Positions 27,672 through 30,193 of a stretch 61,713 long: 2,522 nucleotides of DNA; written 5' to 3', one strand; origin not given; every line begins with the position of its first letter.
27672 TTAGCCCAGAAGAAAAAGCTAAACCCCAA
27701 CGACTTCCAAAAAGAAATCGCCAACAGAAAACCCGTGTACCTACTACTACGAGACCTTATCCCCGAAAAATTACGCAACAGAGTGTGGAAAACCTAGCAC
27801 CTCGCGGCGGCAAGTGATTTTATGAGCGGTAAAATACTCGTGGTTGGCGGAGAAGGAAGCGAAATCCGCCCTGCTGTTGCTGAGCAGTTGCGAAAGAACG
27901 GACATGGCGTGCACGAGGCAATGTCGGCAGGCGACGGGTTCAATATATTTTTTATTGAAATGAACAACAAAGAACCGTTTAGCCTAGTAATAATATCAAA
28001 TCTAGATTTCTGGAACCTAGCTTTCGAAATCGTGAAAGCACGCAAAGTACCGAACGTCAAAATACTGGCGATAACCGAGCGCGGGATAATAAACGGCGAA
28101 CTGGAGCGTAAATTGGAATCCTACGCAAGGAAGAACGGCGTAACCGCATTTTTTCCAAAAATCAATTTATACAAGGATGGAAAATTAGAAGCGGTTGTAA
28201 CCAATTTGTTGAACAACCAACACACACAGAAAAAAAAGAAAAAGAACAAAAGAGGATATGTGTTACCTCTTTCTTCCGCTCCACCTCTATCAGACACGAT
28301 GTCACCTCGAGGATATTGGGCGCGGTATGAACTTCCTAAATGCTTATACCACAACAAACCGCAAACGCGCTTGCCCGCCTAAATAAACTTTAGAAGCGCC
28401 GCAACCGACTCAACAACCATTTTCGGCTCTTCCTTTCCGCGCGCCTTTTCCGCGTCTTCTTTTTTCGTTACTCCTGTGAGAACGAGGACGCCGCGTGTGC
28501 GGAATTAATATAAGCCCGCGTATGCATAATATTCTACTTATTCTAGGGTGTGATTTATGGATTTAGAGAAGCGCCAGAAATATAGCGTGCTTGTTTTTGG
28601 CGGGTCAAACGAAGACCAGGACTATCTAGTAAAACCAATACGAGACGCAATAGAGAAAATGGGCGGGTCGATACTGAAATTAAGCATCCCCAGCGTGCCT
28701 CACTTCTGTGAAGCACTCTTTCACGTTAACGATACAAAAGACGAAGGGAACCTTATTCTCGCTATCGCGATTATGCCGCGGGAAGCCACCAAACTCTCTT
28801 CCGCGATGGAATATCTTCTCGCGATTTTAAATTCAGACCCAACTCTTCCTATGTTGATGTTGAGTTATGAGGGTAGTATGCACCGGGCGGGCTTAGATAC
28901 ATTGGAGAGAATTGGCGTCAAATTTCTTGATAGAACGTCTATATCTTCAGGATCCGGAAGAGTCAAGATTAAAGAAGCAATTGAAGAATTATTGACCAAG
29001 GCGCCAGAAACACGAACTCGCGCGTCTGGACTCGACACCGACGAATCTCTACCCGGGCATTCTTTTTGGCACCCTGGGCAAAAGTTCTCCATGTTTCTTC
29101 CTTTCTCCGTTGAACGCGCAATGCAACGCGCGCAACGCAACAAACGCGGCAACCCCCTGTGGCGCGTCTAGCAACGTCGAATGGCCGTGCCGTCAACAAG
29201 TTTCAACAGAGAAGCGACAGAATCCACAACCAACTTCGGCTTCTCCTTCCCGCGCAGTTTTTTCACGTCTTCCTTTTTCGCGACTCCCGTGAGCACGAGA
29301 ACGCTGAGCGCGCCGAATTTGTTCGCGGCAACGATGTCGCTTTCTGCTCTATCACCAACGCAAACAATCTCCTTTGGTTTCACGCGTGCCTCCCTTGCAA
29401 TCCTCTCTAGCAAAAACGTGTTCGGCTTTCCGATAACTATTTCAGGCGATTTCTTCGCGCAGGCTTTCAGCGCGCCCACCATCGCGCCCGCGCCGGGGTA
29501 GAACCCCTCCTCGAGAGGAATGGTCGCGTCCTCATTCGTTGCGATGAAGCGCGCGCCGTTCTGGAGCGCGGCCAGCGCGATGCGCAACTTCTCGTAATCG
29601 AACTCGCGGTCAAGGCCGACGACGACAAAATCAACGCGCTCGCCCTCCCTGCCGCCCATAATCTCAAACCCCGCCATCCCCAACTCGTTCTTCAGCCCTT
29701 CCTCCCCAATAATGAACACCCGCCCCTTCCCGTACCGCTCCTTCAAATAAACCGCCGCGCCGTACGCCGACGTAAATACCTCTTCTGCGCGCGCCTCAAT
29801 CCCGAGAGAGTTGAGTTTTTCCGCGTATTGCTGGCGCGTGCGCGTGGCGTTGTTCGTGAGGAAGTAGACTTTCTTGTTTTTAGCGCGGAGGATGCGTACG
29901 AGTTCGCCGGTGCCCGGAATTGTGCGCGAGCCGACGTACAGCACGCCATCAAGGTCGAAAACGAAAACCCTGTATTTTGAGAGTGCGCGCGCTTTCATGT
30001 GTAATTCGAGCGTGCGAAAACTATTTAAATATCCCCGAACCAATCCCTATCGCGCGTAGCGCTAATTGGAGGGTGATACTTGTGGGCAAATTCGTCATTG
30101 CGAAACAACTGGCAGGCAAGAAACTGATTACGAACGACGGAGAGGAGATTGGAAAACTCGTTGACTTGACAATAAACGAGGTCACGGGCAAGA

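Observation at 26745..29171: Expanded family of degenerate receiver domains with no histidine kinase in sight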

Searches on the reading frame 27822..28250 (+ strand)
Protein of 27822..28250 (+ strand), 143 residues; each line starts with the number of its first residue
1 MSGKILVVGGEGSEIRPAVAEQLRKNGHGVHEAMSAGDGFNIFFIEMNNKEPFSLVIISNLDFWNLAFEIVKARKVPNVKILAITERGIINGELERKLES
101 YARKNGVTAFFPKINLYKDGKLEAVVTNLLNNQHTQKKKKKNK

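Call 33: search_solved_structures(query=A2, max_evalue=10)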
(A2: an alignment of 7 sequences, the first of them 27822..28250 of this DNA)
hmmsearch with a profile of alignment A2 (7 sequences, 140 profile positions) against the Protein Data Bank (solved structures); distinct sequences matched with E-value up to 10: 5.
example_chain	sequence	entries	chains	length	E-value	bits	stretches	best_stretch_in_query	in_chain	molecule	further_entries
9jix_A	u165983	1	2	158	0.19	15.1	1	4-96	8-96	De Novo Designed ATPase, PL2x4_2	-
1qkk_A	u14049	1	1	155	0.26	14.7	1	12-102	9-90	C4-DICARBOXYLATE TRANSPORT TRANSCRIPTIONAL REGULATORY PROTEIN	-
1l5y_A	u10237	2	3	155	0.27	14.6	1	12-102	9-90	C4-DICARBOXYLATE TRANSPORT TRANSCRIPTIONAL REGULATORY PROTEIN DCTD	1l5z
2pkx_A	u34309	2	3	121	0.58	13.5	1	31-102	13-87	Transcriptional regulatory protein phoP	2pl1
1zy2_A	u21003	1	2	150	0.65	13.4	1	58-105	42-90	transcriptional regulator NtrC1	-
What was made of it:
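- Of 5 PDB hits to the family profile, 4 are receiver domains (call 33). The top PDB sequence hit of the family profile is a designed P-loop ATPase (call 33).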

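Call 46: predict_structure(alignment_id=A2)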
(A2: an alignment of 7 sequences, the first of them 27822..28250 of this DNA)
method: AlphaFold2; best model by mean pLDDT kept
length: 143 residues; sequences in the alignment: 7
mean_pLDDT: 60.4   pTM: 0.49
mean pLDDT of the five models: 60.4, 60.3, 59.2, 57.5, 56.3
residues with pLDDT >= 90: 0; 70-90: 21; 50-70: 96; < 50: 26
segments of 3 or more residues with pLDDT < 50: 1-6, 8-11, 133-143
pLDDT, mean of each block of 10 residues (from residue 1): 46 65 72 55 55 53 66 64 59 71 70 57 68 48 46
secondary structure, 60 per line:
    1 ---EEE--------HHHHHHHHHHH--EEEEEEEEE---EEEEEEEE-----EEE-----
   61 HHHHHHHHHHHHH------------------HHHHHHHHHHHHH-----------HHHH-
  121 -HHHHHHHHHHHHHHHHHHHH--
elements in order: E4-6 H15-25 E28-36 E40-47 E53-55 H61-73 H92-104 H116-119 H122-141

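Call 62: fold_search(model_id=the predicted structure, library=pdb)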
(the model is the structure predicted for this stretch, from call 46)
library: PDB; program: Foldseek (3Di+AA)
matches with E <= 10: 1236; with E <= 0.001: 0
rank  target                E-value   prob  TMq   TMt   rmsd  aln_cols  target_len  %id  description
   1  2lci_MODEL_1_A        7.4e-03  0.99  0.54  0.57   6.1       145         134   14  Solution NMR Structure of DE NOVO DESIGNED PROTEIN, P-LOOP NTPASE FOLD, Northeast Structural Genomics Consorti (released 2011-06-29)
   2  6swl_B                7.4e-03  0.60  0.32  0.35   9.0       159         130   11  The REC domain of XynC, a response regulator from Geobacillus stearothermophilus (released 2020-10-14)
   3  4e1v_I                9.6e-03  0.82  0.36  0.24  10.2       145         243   11  X-RAY Structure of the Uridine Phosphorylase from Salmonella Typhimurium in Complex with 5-Fluorouracil at 2.15 A Reso (released 2013-03-06)
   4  9iy8_A                1.0e-02  0.63  0.34  0.27  10.5       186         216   11  Cryo-EM structure of apo-GPR55-G13 complex (released 2025-01-01)
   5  2lrh_MODEL_1_A        1.1e-02  0.99  0.55  0.58   4.7       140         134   13  Solution NMR structure of de novo designed protein, p-loop ntpase fold, Northeast Structural Genomics Consorti (released 2012-07-04)
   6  1zj6                  1.2e-02  0.51  0.31  0.28   8.4       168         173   11  Crystal structure of human ARL5 (released 2005-06-07)
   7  4ip0_C                1.5e-02  0.75  0.35  0.23  10.0       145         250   10  X-Ray Structure of the Complex Uridine Phosphorylase from Vibrio cholerae with Phosphate Ion at 1.29 A Resolution (released 2014-08-13)
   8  1srr_C                1.5e-02  0.66  0.36  0.41   5.2       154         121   14  CRYSTAL STRUCTURE OF A PHOSPHATASE RESISTANT MUTANT OF SPORULATION RESPONSE REGULATOR SPO0F FROM BACILLUS SUBTILIS (released 1997-04-21)
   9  4ja2                  1.5e-02  0.63  0.35  0.39   6.0       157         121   13  Structural basis of a rationally rewired protein-protein interface (RR468mutant V13P, L14I, I17M and N21V) (released 2013-09-04)
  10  7w6p_A                1.7e-02  0.38  0.30  0.23  11.2       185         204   10  Cryo-EM structure of the alpha2A adrenergic receptor GoA signaling complex bound to a G protein biased agonist (released 2022-09-28)
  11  7kmr                  2.0e-02  0.77  0.41  0.36  10.5       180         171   14  Crystal structure analysis of human KRAS mutant (released 2021-11-10)
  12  3lfh_E                2.3e-02  0.84  0.43  0.44   8.1       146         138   12  Crystal structure of manxA from Thermoanaerobacter tengcongensis (released 2010-12-08)
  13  8i7v_B                2.3e-02  0.28  0.26  0.26  11.1       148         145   11  Cryo-EM structure of Acipimox bound human hydroxy-carboxylic acid receptor 2 in complex with Gi heterotrimer (released 2024-02-07)
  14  8zmd_A                2.3e-02  0.28  0.27  0.21  11.7       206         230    9  Protease-activated receptor-2 (PAR2)/Gq complex (released 2025-05-28)
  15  6rh8_C                2.4e-02  0.60  0.36  0.40   5.9       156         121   12  Revisiting pH-gated conformational switch. Complex HK853 mutant H260A -RR468 mutant D53A pH 5.3 (released 2020-02-19)
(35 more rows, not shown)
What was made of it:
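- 27822..28382 (+): E: receiver-like ORFan. DD is replaced by GG; Thr (AITE) and Lys (FFPK) are kept; an Asp lies 3 residues after the canonical site. It starts 24 nt after D and is probably co-transcribed with it. The AF2 model has pLDDT 60 and its fold search is inconclusive (calls 46, 62).
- On Response regulator receiver domain (Pfam PF00072, CheY-like): AF2 model of E: pLDDT 60, irregular secondary structure, mixed alpha/beta hits (calls 46, 62).
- The E model matches P-loop designs and GTPases as well as receivers (call 62). The top Foldseek hits of the E model include designed P-loop folds and small GTPases (call 62).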

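Call 109: search_solved_structures(query=A7, max_evalue=10, show_alignments=1)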
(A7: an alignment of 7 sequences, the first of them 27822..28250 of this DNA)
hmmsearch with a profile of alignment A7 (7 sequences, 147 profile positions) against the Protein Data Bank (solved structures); distinct sequences matched with E-value up to 10: 3.
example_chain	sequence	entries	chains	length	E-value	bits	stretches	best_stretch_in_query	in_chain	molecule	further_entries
3tc6_A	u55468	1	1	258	0.15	14.9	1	78-142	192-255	Indole-3-glycerol phosphate synthase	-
1zy2_A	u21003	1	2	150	0.94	12.4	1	49-112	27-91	transcriptional regulator NtrC1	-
7bqd_A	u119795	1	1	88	1.2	12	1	105-141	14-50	NF8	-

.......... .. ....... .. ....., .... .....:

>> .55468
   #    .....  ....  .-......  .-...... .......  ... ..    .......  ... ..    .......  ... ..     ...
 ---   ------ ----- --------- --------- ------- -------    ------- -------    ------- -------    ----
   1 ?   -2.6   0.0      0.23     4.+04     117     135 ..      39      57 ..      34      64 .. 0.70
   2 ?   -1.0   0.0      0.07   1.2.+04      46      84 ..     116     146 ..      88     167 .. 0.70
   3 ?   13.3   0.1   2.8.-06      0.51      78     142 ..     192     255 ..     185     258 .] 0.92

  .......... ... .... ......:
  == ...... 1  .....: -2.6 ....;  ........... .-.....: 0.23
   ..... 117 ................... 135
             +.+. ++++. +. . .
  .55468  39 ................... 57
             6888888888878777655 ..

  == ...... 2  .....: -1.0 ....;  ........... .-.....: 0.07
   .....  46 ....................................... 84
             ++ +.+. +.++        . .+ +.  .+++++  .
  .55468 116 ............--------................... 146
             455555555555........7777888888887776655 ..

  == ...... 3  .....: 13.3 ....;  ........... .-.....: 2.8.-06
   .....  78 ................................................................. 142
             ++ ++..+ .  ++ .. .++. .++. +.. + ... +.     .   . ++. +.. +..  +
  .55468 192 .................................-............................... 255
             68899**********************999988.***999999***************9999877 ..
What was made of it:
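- Tried and rejected: Profile hmmsearch against PDB was not significant (calls 33, 109).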

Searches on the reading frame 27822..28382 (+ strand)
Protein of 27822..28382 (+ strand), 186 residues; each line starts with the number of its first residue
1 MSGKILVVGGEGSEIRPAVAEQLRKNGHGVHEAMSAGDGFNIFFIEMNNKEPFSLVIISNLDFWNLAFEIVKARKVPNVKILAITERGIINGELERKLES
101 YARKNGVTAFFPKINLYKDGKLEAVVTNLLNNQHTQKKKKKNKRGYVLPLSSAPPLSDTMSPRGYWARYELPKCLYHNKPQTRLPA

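Call 9: search_protein_families(library=pfam, max_evalue=1, proteins=[window:27822-28382:+])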
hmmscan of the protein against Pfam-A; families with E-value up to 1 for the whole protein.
window:27822-28382:+ (186 aa): 0 families

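Call 10: search_protein_families(library=ncbifam, max_evalue=1, proteins=[window:27822-28382:+])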
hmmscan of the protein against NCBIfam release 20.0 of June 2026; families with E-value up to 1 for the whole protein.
window:27822-28382:+ (186 aa): 0 families

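Call 34: search_solved_structures(query=window:27822-28382:+, max_evalue=10)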
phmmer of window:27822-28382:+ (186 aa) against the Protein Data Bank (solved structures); distinct sequences matched with E-value up to 10: 0.

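Call 76: search_dna_similar(query=window:27822-28382:+, collection=phages, mode=protein, max_evalue=0.01)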
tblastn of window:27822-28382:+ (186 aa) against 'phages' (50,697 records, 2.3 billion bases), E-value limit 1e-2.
No match.

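Call 81: search_protein_families(library=pfam, max_evalue=10, proteins=[window:27822-28382:+])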
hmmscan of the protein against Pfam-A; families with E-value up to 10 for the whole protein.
window:27822-28382:+ (186 aa): 0 families

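Call 98: find_related_loci(query=window:27822-28382:+, collection=viral_contigs, flank=3000)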
Query window:27822-28382:+ (186 aa) in viral_contigs; peptide patterns used: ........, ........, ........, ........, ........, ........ (x = any residue, [..] = any of these).
225 stretches matched a pattern, but none encodes a relative of the query by tblastn (E <= 1e-3).

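Call 104: search_protein_families(library=padloc, max_evalue=1, proteins=[window:27822-28382:+])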
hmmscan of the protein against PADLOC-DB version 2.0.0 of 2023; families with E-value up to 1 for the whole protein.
window:27822-28382:+ (186 aa): 0 families

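Call 105: search_protein_families(library=phrogs, max_evalue=1, proteins=[window:27822-28382:+])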
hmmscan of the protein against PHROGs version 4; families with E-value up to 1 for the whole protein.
window:27822-28382:+ (186 aa): 1 family
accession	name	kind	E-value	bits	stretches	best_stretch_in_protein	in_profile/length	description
phrog_5333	-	unknown function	0.12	13.6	0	91-108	9-26/64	-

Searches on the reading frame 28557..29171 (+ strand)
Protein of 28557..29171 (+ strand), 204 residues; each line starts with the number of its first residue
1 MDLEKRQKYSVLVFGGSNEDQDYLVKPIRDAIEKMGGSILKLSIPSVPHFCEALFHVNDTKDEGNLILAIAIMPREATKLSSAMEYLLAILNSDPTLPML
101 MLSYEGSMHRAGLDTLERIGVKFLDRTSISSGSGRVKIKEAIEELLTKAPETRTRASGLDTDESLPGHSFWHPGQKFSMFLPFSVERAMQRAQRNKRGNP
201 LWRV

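Call 9: search_protein_families(library=pfam, max_evalue=1, proteins=[window:28557-29171:+])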
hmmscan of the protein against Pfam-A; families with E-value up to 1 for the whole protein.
window:28557-29171:+ (204 aa): 1 family
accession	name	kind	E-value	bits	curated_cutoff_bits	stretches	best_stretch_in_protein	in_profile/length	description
PF08264.19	Anticodon_1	-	0.1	12.9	25.1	1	22-89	58-124/148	Anticodon-binding domain of tRNA ligase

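Call 10: search_protein_families(library=ncbifam, max_evalue=1, proteins=[window:28557-29171:+])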
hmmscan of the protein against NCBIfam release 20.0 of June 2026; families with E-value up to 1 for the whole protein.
window:28557-29171:+ (204 aa): 0 families

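Call 35: search_solved_structures(query=window:28557-29171:+, max_evalue=10)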
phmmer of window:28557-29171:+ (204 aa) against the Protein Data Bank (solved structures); distinct sequences matched with E-value up to 10: 1.
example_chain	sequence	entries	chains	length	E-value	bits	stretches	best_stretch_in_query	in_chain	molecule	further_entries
1zvf_A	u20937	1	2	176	1.9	11.5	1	8-59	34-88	3-hydroxyanthranilate 3,4-dioxygenase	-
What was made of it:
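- Tried and rejected: Single-sequence PDB searches for E and F found nothing (calls 34, 35).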

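Call 50: search_protein_representatives(protein=window:28557-29171:+)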
Query: 204 residues. Proteins with E-value up to 0.001 (for the whole library): 2; up to 1e-10: 1; up to 1e-30: 1. The best 2 are listed.
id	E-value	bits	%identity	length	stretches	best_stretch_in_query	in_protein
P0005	2.3e-130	448.4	100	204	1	1-204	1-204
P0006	2.2e-10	57.0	38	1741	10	16-97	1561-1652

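Call 99: find_related_loci(query=window:28557-29171:+, collection=viral_contigs, flank=3000)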
Query window:28557-29171:+ (204 aa) in viral_contigs; peptide patterns used: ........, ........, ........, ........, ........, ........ (x = any residue, [..] = any of these).
41 stretches matched a pattern, but none encodes a relative of the query by tblastn (E <= 1e-3).

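Call 104: search_protein_families(library=padloc, max_evalue=1, proteins=[window:28557-29171:+])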
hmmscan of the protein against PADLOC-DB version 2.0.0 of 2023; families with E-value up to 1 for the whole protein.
window:28557-29171:+ (204 aa): 0 families

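Call 105: search_protein_families(library=phrogs, max_evalue=1, proteins=[window:28557-29171:+])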
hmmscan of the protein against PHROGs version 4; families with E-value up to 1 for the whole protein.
window:28557-29171:+ (204 aa): 0 families

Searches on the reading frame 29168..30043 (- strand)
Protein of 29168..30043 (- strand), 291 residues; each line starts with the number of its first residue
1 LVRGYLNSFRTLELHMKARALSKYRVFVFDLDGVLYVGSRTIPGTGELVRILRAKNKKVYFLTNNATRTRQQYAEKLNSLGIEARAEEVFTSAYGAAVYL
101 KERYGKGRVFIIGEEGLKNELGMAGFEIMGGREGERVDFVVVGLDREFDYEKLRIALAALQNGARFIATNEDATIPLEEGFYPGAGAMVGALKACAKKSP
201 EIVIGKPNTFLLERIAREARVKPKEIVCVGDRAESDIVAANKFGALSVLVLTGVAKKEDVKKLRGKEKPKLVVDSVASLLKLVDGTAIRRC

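Call 66: search_protein_families(library=pfam, max_evalue=0.001, proteins=[window:29168-30043:-])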
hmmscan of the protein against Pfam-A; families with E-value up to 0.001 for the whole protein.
window:29168-30043:- (291 aa): 5 families
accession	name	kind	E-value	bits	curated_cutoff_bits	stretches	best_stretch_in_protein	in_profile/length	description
PF13344.12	Hydrolase_6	-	1e-32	112.6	27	1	27-127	1-101/101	Haloacid dehalogenase-like hydrolase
PF13242.12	Hydrolase_like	-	2.1e-20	72.8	22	1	203-278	1-74/75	HAD-hyrolase-like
PF00702.32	Hydrolase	-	2.7e-15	57.7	26.4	1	24-244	1-191/191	haloacid dehalogenase-like hydrolase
PF09419.16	PGP_phosphatase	-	2.1e-06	27.9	20.4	1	222-254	135-167/168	Mitochondrial PGP phosphatase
PF13419.12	HAD_2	-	2e-05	25.3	23.8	1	205-249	134-177/178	Haloacid dehalogenase-like hydrolase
